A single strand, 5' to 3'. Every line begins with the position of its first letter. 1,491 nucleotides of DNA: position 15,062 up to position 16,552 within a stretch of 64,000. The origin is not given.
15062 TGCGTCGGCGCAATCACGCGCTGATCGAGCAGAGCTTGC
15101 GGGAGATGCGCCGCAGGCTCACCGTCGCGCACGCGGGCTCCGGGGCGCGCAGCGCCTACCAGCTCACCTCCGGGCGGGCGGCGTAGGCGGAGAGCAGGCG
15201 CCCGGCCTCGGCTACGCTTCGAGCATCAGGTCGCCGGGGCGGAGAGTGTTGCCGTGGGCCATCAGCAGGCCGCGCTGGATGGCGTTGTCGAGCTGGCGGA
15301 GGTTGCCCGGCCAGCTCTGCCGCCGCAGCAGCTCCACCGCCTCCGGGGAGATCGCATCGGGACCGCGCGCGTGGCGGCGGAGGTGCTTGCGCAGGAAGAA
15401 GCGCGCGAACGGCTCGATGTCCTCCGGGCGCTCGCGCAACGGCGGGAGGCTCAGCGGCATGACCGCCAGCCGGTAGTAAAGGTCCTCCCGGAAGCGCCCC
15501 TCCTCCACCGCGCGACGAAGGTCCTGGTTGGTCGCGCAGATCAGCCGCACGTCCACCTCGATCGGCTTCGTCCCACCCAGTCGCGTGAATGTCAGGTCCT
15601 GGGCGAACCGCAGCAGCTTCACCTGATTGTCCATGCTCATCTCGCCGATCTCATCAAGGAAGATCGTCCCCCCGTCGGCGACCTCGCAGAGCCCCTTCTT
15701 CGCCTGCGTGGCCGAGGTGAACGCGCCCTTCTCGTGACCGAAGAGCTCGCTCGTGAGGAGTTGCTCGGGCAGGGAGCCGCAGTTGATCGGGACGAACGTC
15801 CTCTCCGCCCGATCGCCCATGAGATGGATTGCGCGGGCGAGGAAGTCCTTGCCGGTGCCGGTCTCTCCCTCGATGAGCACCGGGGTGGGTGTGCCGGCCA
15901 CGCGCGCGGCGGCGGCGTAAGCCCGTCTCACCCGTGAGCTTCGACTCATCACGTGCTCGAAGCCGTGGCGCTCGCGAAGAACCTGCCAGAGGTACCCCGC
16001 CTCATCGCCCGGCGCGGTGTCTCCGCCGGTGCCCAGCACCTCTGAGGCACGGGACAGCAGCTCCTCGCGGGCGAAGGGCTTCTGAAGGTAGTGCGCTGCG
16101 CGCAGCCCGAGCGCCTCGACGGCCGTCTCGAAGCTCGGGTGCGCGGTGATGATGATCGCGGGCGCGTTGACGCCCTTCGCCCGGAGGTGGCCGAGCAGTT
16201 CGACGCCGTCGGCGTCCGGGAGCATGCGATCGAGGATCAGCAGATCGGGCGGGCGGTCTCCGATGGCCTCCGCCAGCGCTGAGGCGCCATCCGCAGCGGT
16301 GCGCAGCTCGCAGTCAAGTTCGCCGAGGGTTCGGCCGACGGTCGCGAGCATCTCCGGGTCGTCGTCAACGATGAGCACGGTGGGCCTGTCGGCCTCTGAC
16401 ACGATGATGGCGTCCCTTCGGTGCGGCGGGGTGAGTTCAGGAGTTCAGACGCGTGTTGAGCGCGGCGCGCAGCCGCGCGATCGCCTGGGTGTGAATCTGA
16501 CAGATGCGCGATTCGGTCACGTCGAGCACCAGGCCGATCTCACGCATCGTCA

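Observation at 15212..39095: Candidate undescribed system: a self-contained sigma54/sigma28 flagellar cascade (rpoN + DNA-binding-less activator + soluble kinase) encoded inside the flagellar cluster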

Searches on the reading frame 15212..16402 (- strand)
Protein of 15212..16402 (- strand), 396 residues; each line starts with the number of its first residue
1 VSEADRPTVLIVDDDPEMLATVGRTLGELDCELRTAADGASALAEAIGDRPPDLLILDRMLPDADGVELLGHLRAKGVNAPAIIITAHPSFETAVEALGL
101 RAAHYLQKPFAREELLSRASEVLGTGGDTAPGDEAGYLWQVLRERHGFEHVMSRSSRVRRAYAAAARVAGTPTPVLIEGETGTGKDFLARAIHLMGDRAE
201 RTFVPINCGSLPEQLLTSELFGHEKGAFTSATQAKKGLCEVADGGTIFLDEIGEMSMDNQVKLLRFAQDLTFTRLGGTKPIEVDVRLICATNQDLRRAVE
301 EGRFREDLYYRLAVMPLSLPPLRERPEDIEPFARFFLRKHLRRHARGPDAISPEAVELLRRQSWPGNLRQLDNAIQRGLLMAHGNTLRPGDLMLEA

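Call 4: search_protein_families(library=pfam, proteins=[window:15212-16402:-])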
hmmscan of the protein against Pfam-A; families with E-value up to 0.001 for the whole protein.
window:15212-16402:- (396 aa): 6 families
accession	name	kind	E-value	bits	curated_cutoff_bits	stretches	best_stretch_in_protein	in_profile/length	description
PF00158.32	Sigma54_activat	-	2.3e-66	223.1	20.2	1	152-317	2-167/168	Sigma-54 interaction domain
PF00072.30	Response_reg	-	4.1e-24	85.3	30.2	1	9-118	1-109/111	Response regulator receiver domain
PF25601.1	AAA_lid_14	-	6.6e-18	64.8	27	1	323-393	1-71/87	AAA+ ATPase lid domain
PF14532.12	Sigma54_activ_2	-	1.2e-17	64.9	25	1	165-322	14-138/138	Sigma-54 interaction domain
PF07728.20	AAA_5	-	9.2e-06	26.1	22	1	174-293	1-123/139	AAA domain (dynein-related subfamily)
PF00004.35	AAA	-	9.5e-05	23.3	21.2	1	175-309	1-128/131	ATPase family associated with various cellular activities (AAA)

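Call 8: search_protein_families(library=ncbifam, proteins=[window:15212-16402:-], max_evalue=0.01)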
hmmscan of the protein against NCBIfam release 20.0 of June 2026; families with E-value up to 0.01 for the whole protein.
window:15212-16402:- (396 aa): 106 families (the best 25 are shown)
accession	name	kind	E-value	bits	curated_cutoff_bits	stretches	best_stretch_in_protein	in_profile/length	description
TIGR01818.1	ntrC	equivalog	8.6e-103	344.6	558.6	1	9-392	1-377/463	nitrogen regulation protein NR(I)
NF008469.0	PRK11361.1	equivalog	9e-101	337.8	714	1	7-392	5-386/461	acetoacetate metabolism transcriptional regulator AtoC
TIGR02915.1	PEP_resp_reg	equivalog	3.9e-94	316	502.6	1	9-395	1-385/445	PEP-CTERM-box response regulator transcription factor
TIGR01817.1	nifA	equivalog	1.1e-92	311.5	528.85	1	144-394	190-440/534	nif-specific transcriptional activator NifA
NF038308.1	RNA_repair_RtcR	equivalog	1.3e-91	308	650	1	149-388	180-428/530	RNA repair transcriptional activator RtcR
NF041946.1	LuxO_transreg_Vib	equivalog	4.4e-89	299.4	800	1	25-385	15-369/463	quorum-sensing sigma-54 dependent transcriptional regulator LuxO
NF011695.0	PRK15115.1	equivalog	4.2e-87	292.7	763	1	7-379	7-365/445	two-component system response regulator GlrR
NF051870.1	NAssimRespRegNtrX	equivalog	6.5e-85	285.7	600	1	9-386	4-372/452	nitrogen assimilation response regulator NtrX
NF008176.1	PRK10923.1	equivalog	1.9e-84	283.9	620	1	6-391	3-380/469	nitrogen regulation protein NR(I)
NF041552.1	TF_PrdR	equivalog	1e-82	278.3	795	1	146-387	264-505/577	sigma-54 dependent transcriptional regulator PrdR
NF008085.0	PRK10820.1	equivalog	1.4e-80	271.4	576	1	144-394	199-449/520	transcriptional regulator TyrR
NF049963.1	RespRegFlgRCampy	domain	1.7e-79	267.7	750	1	9-396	3-381/429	fla regulon two-component system response regulator FlgR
NF003451.0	PRK05022.1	equivalog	2.6e-79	267.3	476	1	149-386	190-427/512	nitric oxide reductase transcriptional regulator NorR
NF050807.1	TransRegFlbDCaul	equivalog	6.1e-79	266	750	1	152-392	121-361/454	sigma-54-dependent transcriptional regulator FlbD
NF007689.0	PRK10365.1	equivalog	9.5e-79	265.2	760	1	6-387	5-377/441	sigma-54-dependent response regulator transcription factor ZraR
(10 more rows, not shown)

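Call 33: find_homologous_proteins(query=window:15212-16402:-, max_evalue=1e-40)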
Query window:15212-16402:- (396 aa): 7995 proteins with E <= 1e-40 among 8000 candidates; the best 120 are listed.
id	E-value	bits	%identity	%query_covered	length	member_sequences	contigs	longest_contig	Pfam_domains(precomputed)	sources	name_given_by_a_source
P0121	1.7e-259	879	100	100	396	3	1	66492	PF00158.33,PF25601.2,PF14532.13,PF07728.21,PF00072.31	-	-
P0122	4.1e-216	736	84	100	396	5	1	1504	PF00158.33,PF25601.2,PF14532.13,PF07728.21,PF00072.31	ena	-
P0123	2.3e-211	720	82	100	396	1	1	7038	PF00158.33,PF25601.2,PF14532.13,PF07728.21,PF00072.31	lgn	-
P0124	7.7e-211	718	81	100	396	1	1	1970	PF00158.33,PF25601.2,PF14532.13,PF07728.21,PF00072.31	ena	-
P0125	8.7e-210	715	84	98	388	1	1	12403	PF00158.33,PF25601.2,PF14532.13,PF07728.21,PF00072.31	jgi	jgi:DNA-binding NtrC family response regulator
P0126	8.3e-209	712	81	100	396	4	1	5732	PF00158.33,PF25601.2,PF14532.13,PF07728.21,PF00072.31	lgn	-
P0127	1.1e-208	711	83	98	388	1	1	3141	PF00158.33,PF25601.2,PF14532.13,PF07728.21,PF00072.31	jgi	jgi:DNA-binding NtrC family response regulator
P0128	5.0e-206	703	81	100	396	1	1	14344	PF00158.33,PF25601.2,PF00004.36,PF14532.13,PF07728.21,PF00072.31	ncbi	-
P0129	5.0e-205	699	80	100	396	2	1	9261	PF00158.33,PF25601.2,PF14532.13,PF07728.21,PF00072.31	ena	-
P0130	6.6e-202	689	80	94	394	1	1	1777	PF00158.33,PF25601.2,PF00004.36,PF14532.13,PF07728.21,PF00072.31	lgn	-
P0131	4.2e-201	686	80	98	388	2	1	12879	PF00158.33,PF25601.2,PF14532.13,PF00072.31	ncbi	-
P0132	7.2e-201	686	79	100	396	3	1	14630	PF00158.33,PF25601.2,PF14532.13,PF07728.21,PF00072.31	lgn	-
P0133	1.3e-199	681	80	98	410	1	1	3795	PF00158.33,PF25601.2,PF00004.36,PF14532.13,PF00072.31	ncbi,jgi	-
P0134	1.6e-196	671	78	98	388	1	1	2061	PF00158.33,PF25601.2,PF14532.13,PF00072.31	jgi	-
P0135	4.5e-193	660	78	97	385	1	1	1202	PF00158.33,PF25601.2,PF00004.36,PF14532.13,PF07728.21,PF00072.31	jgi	-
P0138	6.0e-183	627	73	100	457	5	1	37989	PF00158.33,PF25601.2,PF02954.26,PF00004.36,PF14532.13,PF07728.21,PF00072.31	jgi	-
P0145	2.6e-175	601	71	99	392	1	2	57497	PF00158.33,PF25601.2,PF14532.13,PF07728.21,PF00072.31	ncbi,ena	-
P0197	4.5e-117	410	52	99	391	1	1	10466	PF00158.33,PF25601.2,PF00004.36,PF14532.13,PF07728.21,PF00072.31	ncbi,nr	ncbi:MAG: sigma-54-dependent Fis family transcriptional regulator [Armatimonadetes bacterium]|nr:sig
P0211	1.2e-114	402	51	99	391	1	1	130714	PF00158.33,PF25601.2,PF14532.13,PF07728.21,PF00072.31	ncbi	-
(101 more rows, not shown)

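Call 34: find_encoding_contigs(protein=P0138, flank=10000, max_places=1)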
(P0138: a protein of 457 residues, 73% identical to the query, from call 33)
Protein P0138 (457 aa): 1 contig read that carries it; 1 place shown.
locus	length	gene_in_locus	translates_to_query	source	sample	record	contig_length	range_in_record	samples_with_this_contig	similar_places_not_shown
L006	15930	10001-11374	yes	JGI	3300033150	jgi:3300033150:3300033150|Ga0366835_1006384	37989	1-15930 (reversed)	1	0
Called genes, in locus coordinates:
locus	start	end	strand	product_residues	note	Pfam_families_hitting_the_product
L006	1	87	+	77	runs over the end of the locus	PF06289:FlbD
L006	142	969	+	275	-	PF20560:MotA_N, PF01618:MotA_ExbB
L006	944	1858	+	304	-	PF13677:MotB_plug, PF00691:OmpA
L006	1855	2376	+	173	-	PF03748:FliL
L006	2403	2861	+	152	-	PF01052:FliMN_C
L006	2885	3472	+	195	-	PF04347:FliO (weak)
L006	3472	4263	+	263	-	PF00813:FliP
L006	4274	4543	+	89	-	PF01313:Bac_export_3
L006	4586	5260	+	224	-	PF08281:Sigma70_r4_2 (weak)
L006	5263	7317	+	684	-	PF00771:FHIPEP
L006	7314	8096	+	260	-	PF01311:Bac_export_1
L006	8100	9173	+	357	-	PF01312:Bac_export_2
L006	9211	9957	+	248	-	PF04542:Sigma70_r2, PF04539:Sigma70_r3, PF08281:Sigma70_r4_2 (faint), PF04545:Sigma70_r4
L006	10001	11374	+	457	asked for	PF00072:Response_reg, PF00158:Sigma54_activat, PF14532:Sigma54_activ_2, PF00004:AAA (weak), PF07728:AAA_5, PF25601:AAA_lid_14, PF02954:HTH_8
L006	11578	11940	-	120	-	PF05130:FlgN (faint)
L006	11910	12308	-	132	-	PF02561:FliS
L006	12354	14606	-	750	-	PF02465:FliD_N, PF07195:FliD_C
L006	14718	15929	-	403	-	PF00700:Flagellin_C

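Call 35: find_encoding_contigs(protein=P0145, flank=10000, max_places=1)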
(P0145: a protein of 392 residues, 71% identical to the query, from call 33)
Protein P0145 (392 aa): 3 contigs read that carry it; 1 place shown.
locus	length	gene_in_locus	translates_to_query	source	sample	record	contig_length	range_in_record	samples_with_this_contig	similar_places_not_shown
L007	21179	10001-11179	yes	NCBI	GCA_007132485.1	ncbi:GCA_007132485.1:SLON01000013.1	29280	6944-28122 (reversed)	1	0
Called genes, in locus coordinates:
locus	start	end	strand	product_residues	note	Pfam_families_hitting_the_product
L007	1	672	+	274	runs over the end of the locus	PF20560:MotA_N, PF01618:MotA_ExbB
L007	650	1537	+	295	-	PF13677:MotB_plug, PF00691:OmpA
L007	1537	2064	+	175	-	PF03748:FliL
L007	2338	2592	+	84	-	PF01052:FliMN_C, PF28396:SepQ_C (weak)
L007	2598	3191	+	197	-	PF04347:FliO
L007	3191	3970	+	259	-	PF00813:FliP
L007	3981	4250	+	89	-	PF01313:Bac_export_3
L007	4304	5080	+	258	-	PF08281:Sigma70_r4_2 (weak)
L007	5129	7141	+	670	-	PF00771:FHIPEP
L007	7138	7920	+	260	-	PF01311:Bac_export_1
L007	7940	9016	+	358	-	PF01312:Bac_export_2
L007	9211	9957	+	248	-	PF04542:Sigma70_r2, PF04539:Sigma70_r3 (weak), PF08281:Sigma70_r4_2 (weak), PF04545:Sigma70_r4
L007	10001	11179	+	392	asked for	PF00072:Response_reg, PF00158:Sigma54_activat, PF14532:Sigma54_activ_2, PF07728:AAA_5 (weak), PF25601:AAA_lid_14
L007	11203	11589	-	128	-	PF05400:FliT (weak), PF05130:FlgN (faint)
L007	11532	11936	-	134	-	PF02561:FliS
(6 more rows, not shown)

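Call 36: find_encoding_contigs(protein=P0211, flank=10000, max_places=1)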
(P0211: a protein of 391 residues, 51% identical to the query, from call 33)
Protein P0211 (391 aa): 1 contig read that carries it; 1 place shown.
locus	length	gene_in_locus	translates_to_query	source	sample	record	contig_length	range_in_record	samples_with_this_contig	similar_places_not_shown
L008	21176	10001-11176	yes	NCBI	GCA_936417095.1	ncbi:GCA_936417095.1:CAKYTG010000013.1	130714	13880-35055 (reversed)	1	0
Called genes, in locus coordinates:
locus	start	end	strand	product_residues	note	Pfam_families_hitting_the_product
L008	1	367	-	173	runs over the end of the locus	PF01842:ACT, PF13291:ACT_4 (weak), PF22629:ACT_AHAS_ss, PF13710:ACT_5, PF10369:ALS_ss_C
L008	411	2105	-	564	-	PF02776:TPP_enzyme_N, PF00205:TPP_enzyme_M, PF02775:TPP_enzyme_C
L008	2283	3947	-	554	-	PF00920:ILVD_EDD_N, PF24877:ILV_EDD_C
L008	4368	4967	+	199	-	-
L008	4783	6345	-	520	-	PF13384:HTH_23 (weak), PF13518:HTH_28 (weak), PF13551:HTH_29, PF13565:HTH_32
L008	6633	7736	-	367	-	PF00872:Transposase_mut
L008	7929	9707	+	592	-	PF17297:PEPCK_N, PF00821:PEPCK_GTP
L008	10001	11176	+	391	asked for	PF00072:Response_reg, PF00158:Sigma54_activat, PF14532:Sigma54_activ_2, PF07728:AAA_5 (faint), PF25601:AAA_lid_14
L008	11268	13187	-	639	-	PF14885:GHL15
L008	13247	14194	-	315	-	PF00528:BPD_transp_1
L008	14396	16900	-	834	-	PF01547:SBP_bac_1, PF13416:SBP_bac_8, PF00528:BPD_transp_1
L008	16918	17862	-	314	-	PF04389:Peptidase_M28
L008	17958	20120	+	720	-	PF02901:PFL-like, PF01228:Gly_radical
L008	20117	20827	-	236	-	PF00106:adh_short, PF08659:KR, PF13561:adh_short_C2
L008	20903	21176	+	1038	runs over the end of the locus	-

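Call 51: search_solved_structures(query=window:15212-16402:-, max_evalue=1e-30)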
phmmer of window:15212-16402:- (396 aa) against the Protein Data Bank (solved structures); distinct sequences matched with E-value up to 1e-30: 35.
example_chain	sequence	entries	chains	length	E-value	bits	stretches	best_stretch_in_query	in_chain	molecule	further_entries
1ny5_A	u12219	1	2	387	2.1e-83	284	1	9-392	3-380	transcriptional regulator (NtrC family)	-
4l4u_A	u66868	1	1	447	4.9e-83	282.8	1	8-392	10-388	Transcriptional regulator (NtrC family)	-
3dzd_A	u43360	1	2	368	2.4e-79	270.7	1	9-389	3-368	Transcriptional regulator (NtrC family)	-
5ep0_A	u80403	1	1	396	2.6e-74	254.1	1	8-379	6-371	Putative repressor protein luxO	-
9qq6_C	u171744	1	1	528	4.1e-73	250.2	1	131-387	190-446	Nif-specific regulatory protein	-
1ny6_A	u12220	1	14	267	3e-71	244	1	152-392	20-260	transcriptional regulator (NtrC family)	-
4ly6_A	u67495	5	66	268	3e-71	244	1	152-392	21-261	Transcriptional regulator (NtrC family)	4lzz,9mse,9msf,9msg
3m0e_A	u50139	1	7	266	2e-70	241.3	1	152-392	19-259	Transcriptional regulator (NtrC family)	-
5m7n_A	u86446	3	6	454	4.8e-66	226.9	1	8-385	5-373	Nitrogen assimilation regulatory protein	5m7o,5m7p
8pb9_D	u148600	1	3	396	7.4e-66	226.3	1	18-388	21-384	Transcriptional regulator FleQ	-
6jdi_A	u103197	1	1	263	1.2e-65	225.6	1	152-389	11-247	Nitrogen assimilation regulatory protein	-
8p53_C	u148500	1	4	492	1.3e-65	225.5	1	19-388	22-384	Transcriptional regulator FleQ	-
5exp_A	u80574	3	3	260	1.9e-65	224.9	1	143-389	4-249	Transcriptional regulator FleQ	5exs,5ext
5exx_A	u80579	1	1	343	3.7e-65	224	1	143-388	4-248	Transcriptional regulator FleQ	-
7ejw_C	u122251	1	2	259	5.5e-65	223.4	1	152-389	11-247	Transcriptional regulator FleQ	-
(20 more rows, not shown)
